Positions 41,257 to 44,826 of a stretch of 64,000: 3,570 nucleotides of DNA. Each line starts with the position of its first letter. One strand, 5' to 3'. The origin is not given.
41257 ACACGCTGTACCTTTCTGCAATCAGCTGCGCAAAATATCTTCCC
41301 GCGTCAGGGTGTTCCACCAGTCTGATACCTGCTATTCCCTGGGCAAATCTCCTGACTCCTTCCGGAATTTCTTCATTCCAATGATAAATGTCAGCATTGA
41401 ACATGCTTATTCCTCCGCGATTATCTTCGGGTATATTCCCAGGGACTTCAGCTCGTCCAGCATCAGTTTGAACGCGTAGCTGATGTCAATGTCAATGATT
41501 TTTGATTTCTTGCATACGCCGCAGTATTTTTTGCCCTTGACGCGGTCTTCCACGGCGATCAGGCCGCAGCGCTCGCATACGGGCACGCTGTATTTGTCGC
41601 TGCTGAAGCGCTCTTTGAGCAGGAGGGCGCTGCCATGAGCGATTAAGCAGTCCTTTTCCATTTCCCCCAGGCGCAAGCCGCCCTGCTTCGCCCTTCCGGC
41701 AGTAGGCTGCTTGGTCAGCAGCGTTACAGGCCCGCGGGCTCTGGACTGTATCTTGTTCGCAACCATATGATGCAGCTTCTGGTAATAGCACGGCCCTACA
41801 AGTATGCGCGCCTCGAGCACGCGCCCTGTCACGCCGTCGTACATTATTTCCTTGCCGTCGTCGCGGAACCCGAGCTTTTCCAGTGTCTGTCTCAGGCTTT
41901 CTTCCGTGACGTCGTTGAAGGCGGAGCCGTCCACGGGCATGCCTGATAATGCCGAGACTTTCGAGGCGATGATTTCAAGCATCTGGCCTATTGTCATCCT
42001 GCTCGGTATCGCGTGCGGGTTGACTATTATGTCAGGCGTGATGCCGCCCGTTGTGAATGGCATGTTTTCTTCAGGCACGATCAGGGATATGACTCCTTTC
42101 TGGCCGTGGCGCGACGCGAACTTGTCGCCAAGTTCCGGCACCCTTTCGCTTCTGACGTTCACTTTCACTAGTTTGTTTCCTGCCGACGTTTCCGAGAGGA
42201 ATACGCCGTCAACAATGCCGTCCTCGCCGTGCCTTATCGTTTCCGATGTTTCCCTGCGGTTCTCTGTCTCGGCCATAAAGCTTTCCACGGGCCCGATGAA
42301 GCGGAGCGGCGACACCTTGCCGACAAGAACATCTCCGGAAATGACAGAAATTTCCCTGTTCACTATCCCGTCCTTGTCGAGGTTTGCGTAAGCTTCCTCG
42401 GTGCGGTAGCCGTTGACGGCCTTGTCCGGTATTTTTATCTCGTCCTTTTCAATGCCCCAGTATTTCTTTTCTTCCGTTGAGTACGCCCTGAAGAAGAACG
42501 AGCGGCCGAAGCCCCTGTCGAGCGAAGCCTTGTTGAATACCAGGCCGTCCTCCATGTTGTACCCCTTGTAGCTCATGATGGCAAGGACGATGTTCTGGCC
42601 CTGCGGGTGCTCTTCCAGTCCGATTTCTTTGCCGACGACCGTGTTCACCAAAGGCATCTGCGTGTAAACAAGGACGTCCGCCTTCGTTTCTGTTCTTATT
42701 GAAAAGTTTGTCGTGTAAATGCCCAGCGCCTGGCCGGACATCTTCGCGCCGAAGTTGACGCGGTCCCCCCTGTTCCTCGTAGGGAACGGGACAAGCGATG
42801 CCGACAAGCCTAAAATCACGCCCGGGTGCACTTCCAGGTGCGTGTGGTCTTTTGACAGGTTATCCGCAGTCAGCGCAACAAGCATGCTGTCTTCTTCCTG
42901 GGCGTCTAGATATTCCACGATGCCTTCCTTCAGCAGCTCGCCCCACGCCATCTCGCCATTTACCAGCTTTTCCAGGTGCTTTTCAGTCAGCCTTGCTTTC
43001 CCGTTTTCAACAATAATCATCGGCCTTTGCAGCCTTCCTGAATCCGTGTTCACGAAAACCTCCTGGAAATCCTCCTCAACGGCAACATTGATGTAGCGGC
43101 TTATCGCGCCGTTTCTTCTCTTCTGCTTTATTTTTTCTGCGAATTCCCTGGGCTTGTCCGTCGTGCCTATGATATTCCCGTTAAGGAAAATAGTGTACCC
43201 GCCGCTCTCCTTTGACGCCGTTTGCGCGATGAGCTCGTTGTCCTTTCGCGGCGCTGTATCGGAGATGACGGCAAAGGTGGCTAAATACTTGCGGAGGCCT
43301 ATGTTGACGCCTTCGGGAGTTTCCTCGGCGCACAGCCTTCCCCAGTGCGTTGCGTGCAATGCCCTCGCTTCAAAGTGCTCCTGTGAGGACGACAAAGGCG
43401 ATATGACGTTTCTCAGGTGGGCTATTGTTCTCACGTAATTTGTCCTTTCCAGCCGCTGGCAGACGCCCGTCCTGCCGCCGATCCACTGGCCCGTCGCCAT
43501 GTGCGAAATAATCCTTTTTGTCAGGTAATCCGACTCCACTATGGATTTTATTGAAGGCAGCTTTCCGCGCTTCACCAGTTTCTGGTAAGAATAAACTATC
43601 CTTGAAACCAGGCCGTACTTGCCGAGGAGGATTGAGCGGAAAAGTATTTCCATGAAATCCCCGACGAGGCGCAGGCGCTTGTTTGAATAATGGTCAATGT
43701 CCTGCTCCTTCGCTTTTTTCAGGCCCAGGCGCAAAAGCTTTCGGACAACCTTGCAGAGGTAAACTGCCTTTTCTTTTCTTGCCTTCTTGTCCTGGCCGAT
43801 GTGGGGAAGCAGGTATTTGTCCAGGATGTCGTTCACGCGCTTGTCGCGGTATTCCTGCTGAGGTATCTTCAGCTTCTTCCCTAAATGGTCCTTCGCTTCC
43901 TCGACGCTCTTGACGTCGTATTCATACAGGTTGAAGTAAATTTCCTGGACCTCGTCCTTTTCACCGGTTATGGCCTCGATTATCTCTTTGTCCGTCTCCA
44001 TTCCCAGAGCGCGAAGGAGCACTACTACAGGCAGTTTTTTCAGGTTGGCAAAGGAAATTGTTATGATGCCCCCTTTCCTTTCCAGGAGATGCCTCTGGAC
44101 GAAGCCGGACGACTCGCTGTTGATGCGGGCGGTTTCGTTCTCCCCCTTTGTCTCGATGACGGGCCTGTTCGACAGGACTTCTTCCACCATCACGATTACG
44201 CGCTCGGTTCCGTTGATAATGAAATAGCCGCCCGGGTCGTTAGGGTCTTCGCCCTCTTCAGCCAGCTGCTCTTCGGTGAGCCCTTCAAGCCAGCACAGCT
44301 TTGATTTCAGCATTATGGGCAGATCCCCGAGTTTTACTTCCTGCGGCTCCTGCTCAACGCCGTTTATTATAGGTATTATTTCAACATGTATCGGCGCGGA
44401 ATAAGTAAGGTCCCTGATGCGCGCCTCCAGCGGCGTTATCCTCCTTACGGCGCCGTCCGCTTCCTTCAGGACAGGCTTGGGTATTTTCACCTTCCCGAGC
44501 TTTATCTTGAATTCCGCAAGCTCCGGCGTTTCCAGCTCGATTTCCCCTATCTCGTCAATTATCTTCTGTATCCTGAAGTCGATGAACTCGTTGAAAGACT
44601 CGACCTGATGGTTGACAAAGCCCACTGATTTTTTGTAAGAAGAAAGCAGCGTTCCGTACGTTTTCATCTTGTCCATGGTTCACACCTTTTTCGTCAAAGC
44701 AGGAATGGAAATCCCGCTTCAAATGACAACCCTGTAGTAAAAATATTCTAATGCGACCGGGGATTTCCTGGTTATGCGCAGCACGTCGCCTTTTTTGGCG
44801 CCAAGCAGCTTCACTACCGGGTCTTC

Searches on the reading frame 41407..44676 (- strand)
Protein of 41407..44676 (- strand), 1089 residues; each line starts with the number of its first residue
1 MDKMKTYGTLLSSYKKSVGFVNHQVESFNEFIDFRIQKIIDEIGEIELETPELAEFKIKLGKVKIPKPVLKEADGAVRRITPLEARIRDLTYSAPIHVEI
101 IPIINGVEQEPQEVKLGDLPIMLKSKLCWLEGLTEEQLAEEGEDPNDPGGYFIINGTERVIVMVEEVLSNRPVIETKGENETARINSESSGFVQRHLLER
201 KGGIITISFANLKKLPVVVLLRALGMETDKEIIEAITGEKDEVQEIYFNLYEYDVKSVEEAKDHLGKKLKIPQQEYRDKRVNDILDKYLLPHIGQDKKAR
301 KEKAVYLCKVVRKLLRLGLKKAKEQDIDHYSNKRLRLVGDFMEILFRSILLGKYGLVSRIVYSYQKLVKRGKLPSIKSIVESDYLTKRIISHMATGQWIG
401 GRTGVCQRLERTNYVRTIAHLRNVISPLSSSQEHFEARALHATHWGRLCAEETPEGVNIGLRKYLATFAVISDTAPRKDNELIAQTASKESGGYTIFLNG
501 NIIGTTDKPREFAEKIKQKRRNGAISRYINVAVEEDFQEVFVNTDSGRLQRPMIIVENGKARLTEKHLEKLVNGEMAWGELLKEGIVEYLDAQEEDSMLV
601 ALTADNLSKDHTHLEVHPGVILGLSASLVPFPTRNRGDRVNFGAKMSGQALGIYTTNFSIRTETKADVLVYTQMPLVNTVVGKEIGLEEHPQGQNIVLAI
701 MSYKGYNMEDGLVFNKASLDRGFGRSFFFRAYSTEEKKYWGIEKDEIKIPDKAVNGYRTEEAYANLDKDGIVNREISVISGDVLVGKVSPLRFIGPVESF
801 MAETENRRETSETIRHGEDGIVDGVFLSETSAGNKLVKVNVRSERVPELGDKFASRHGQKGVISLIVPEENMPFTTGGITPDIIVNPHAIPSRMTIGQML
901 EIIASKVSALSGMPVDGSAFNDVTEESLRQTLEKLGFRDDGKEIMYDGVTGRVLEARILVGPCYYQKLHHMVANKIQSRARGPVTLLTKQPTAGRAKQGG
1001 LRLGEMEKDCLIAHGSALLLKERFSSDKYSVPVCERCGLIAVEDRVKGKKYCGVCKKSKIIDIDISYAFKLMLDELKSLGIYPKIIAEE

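Call 16: find_related_loci(query=window:41407-44676:-, collection=genome_contigs, flank=10000)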
Query window:41407-44676:- (1089 aa) in genome_contigs; peptide patterns used: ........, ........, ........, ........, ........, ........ (x = any residue, [..] = any of these).
445 stretches matched a pattern; 407 encode a relative of the query (tblastn E <= 1e-3); the best 80 are kept; 80 distinct loci.
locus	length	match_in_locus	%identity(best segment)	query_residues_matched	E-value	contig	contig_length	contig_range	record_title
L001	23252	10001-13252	80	5-1087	0e+0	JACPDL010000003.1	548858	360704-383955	MAG: Candidatus Aenigmatarchaeota archaeon isolate NC_groundwater_308_Ag_B-0.1um_45_55 GD18-4_B1_scaffold_822101, whole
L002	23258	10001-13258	77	2-1085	0e+0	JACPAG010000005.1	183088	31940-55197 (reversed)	MAG: Candidatus Aenigmatarchaeota archaeon isolate NC_groundwater_225_Ag_S-0.2um_45_12 S5_GD2017_2_S2_scaffold_344, whol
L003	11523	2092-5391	75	2-1089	0e+0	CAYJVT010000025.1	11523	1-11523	MAG TPA_asm: uncultured archaeon isolate ERP125453_co1_377 genome assembly, contig: NODE_6385_length_11523_cov_17.056854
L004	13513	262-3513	76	1-1085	0e+0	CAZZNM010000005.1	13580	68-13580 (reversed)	MAG TPA_asm: uncultured archaeon isolate SRP178908_co1_163 genome assembly, contig: NODE_3126_length_13580_cov_5.253604,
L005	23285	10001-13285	75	2-1085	0e+0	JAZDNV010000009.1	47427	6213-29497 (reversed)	MAG: Candidatus Aenigmatarchaeota archaeon isolate MEGAHIT-group-0.728 k141_18346108, whole genome shotgun sequence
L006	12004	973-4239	75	1-1089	0e+0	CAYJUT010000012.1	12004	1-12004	MAG TPA_asm: uncultured archaeon isolate ERP125453_co1_151 genome assembly, contig: NODE_5981_length_12004_cov_31.522052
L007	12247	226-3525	75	2-1089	0e+0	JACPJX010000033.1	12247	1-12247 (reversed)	MAG: Candidatus Aenigmatarchaeota archaeon isolate NC_groundwater_479_Ag_S-0.1um_50_8 S35_SO-1_scaffold_177063, whole ge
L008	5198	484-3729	76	4-1085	0e+0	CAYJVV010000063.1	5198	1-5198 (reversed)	MAG TPA_asm: uncultured archaeon isolate ERP125453_co1_326 genome assembly, contig: NODE_21472_length_5198_cov_3.826755,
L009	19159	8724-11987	75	2-1089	0e+0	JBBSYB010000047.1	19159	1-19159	MAG: Candidatus Aenigmatarchaeota archaeon isolate H43-bin179_1 H43_bin179_1_000000000047, whole genome shotgun sequence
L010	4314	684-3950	75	1-1089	0e+0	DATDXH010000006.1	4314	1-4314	MAG TPA_asm: archaeon isolate SMAG_U8133 k141_1858886, whole genome shotgun sequence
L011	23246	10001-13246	76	4-1085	0e+0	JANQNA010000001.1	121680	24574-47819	MAG: archaeon isolate PL23a_bin.127 k99_1497371, whole genome shotgun sequence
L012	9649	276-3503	76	2-1077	0e+0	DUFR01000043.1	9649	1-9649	MAG TPA_asm: Candidatus Aenigmatarchaeota archaeon isolate UBA10154 contig_16415, whole genome shotgun sequence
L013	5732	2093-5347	76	5-1089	0e+0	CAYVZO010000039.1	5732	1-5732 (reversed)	MAG TPA_asm: uncultured archaeon isolate binchicken_co19_635 genome assembly, contig: NODE_24887_length_5732_cov_4.30473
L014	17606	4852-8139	74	6-1085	0e+0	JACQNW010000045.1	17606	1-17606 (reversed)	MAG: Candidatus Aenigmatarchaeota archaeon isolate NC_groundwater_1265_Ag_S-0.2um_40_40 S_p2_S4_coassembly_k141_1409910,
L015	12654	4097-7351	74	1-1085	0e+0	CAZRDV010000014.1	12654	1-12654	MAG TPA_asm: uncultured archaeon isolate SRP214966_co4_414 genome assembly, contig: NODE_5003_length_12654_cov_13.178586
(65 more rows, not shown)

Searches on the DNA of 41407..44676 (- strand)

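Call 46: search_rna_families(source=L023, start=1500, end=2400, threshold=gathering, show_alignments=2)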
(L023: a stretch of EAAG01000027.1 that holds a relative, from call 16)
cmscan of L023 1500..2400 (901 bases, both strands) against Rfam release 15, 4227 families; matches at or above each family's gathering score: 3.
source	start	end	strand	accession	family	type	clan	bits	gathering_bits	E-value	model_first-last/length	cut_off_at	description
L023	1931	2004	+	RF00005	tRNA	Gene; tRNA;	CL00001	71.3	29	2e-15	1-71/71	no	tRNA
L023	1563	1674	+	RF00001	5S_rRNA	Gene; rRNA;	CL00113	68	38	4.9e-14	1-120/120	no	5S ribosomal RNA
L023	1838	1910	+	RF00005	tRNA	Gene; tRNA;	CL00001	56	29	3.1e-11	1-71/71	no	tRNA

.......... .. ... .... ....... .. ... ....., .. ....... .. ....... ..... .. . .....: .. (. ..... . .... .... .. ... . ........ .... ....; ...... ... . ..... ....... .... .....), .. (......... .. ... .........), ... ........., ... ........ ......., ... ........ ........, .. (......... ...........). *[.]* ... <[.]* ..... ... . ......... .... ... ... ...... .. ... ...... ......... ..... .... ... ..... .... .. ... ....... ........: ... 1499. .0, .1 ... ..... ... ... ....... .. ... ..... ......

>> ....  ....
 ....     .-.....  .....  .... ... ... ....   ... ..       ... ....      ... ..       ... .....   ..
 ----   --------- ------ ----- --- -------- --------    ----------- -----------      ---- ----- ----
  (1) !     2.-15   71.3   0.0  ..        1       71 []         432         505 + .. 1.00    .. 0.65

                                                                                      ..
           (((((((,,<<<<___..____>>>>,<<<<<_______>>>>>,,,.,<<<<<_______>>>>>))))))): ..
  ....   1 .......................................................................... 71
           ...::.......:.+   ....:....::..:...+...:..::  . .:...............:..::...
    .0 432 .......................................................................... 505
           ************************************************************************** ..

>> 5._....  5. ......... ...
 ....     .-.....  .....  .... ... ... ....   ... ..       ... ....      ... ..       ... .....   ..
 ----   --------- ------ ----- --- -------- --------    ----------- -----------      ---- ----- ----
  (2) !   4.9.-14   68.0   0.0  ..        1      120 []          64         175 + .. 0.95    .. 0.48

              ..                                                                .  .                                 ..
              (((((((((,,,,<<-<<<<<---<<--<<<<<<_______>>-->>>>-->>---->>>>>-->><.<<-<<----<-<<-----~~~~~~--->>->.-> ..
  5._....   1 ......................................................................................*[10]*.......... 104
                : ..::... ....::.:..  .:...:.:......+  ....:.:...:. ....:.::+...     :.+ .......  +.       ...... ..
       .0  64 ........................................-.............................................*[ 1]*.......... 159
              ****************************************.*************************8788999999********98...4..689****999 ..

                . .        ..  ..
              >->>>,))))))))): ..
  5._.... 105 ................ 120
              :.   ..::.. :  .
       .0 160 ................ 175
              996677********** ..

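Call 53: search_rna_families(sources=[L001, L053, L002, L005, L009, L011], threshold=gathering)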
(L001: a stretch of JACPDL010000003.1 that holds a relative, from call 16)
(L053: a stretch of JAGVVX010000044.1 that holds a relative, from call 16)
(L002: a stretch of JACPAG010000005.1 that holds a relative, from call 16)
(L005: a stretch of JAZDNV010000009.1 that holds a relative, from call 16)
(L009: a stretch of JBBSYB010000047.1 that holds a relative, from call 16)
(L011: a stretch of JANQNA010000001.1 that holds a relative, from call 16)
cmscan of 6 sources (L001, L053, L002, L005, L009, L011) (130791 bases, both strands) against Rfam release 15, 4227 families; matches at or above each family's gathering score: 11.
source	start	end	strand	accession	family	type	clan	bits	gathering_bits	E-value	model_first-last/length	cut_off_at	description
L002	8730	8846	+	RF00001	5S_rRNA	Gene; rRNA;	CL00113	70.1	38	1.9e-12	1-120/120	no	5S ribosomal RNA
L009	7545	7661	+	RF00001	5S_rRNA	Gene; rRNA;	CL00113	67.6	38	8.7e-12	1-120/120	no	5S ribosomal RNA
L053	8799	8915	+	RF00001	5S_rRNA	Gene; rRNA;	CL00113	62.3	38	2.2e-10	1-120/120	no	5S ribosomal RNA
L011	9215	9332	+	RF00001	5S_rRNA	Gene; rRNA;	CL00113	61.6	38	3.4e-10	1-120/120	no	5S ribosomal RNA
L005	8840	8954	+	RF00001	5S_rRNA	Gene; rRNA;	CL00113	61.5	38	3.6e-10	1-120/120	no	5S ribosomal RNA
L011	9567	9683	+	RF00005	tRNA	Gene; tRNA;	CL00001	55.8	29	5.3e-09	1-71/71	no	tRNA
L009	7970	8087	+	RF00005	tRNA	Gene; tRNA;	CL00001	55.7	29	5.4e-09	1-71/71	no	tRNA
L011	7729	7885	-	RF00005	tRNA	Gene; tRNA;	CL00001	53.4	29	2.4e-08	1-71/71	no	tRNA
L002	9156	9373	+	RF00005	tRNA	Gene; tRNA;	CL00001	46.7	29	1.6e-06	1-71/71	no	tRNA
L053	9057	9193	+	RF00005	tRNA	Gene; tRNA;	CL00001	46.3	29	2.1e-06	1-71/71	no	tRNA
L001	8552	8742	+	RF00001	5S_rRNA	Gene; rRNA;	CL00113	40.3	38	0.00014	1-120/120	no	5S ribosomal RNA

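Call 87: search_rna_families(sources=[L013, L016, L018, L024, L028, L034, L020, L015, L021], threshold=gathering)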
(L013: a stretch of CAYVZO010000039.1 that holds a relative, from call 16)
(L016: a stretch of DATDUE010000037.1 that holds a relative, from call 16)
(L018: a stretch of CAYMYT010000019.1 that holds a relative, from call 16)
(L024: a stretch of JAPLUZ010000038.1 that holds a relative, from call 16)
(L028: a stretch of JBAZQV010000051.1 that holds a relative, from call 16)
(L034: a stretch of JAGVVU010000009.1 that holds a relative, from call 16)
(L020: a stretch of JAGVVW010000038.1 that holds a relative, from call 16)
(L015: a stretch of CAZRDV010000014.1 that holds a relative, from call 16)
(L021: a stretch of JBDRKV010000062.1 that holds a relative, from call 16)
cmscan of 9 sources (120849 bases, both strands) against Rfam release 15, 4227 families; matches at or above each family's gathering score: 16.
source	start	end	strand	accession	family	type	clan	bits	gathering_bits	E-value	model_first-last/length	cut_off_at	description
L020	1929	2044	+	RF00001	5S_rRNA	Gene; rRNA;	CL00113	74.9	38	9.9e-14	1-120/120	no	5S ribosomal RNA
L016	1509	1626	+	RF00001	5S_rRNA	Gene; rRNA;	CL00113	71.6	38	7.3e-13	1-120/120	no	5S ribosomal RNA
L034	8573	8689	+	RF00001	5S_rRNA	Gene; rRNA;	CL00113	68.9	38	3.7e-12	1-120/120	no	5S ribosomal RNA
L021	979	1089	+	RF00001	5S_rRNA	Gene; rRNA;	CL00113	68.3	38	5.3e-12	1-120/120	no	5S ribosomal RNA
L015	3393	3508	+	RF00001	5S_rRNA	Gene; rRNA;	CL00113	66.7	38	1.4e-11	1-120/120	no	5S ribosomal RNA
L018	195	308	+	RF00001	5S_rRNA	Gene; rRNA;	CL00113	64.2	38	6.7e-11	1-120/120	no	5S ribosomal RNA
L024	8928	9072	+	RF00001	5S_rRNA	Gene; rRNA;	CL00113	63.5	38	1e-10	1-120/120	no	5S ribosomal RNA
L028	1920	2036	+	RF00001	5S_rRNA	Gene; rRNA;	CL00113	62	38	2.6e-10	1-120/120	no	5S ribosomal RNA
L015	3612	3684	+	RF00005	tRNA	Gene; tRNA;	CL00001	62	29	9.4e-11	1-71/71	no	tRNA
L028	2407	2519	+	RF00005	tRNA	Gene; tRNA;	CL00001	56.1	29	3.9e-09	1-71/71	no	tRNA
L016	2069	2166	+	RF00005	tRNA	Gene; tRNA;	CL00001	53.1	29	2.6e-08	1-71/71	no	tRNA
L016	656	776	-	RF00005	tRNA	Gene; tRNA;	CL00001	52.7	29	3.4e-08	1-71/71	no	tRNA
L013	1170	1320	+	RF00001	5S_rRNA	Gene; rRNA;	CL00113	49.8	38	4.3e-07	1-120/120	no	5S ribosomal RNA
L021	1263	1392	+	RF00005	tRNA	Gene; tRNA;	CL00001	44.4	29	6.5e-06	1-71/71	no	tRNA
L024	9387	9542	+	RF00005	tRNA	Gene; tRNA;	CL00001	40.1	29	9.7e-05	1-71/71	no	tRNA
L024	9320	9377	+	RF00005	tRNA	Gene; tRNA;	CL00001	30.1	29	0.055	10-63/71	no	tRNA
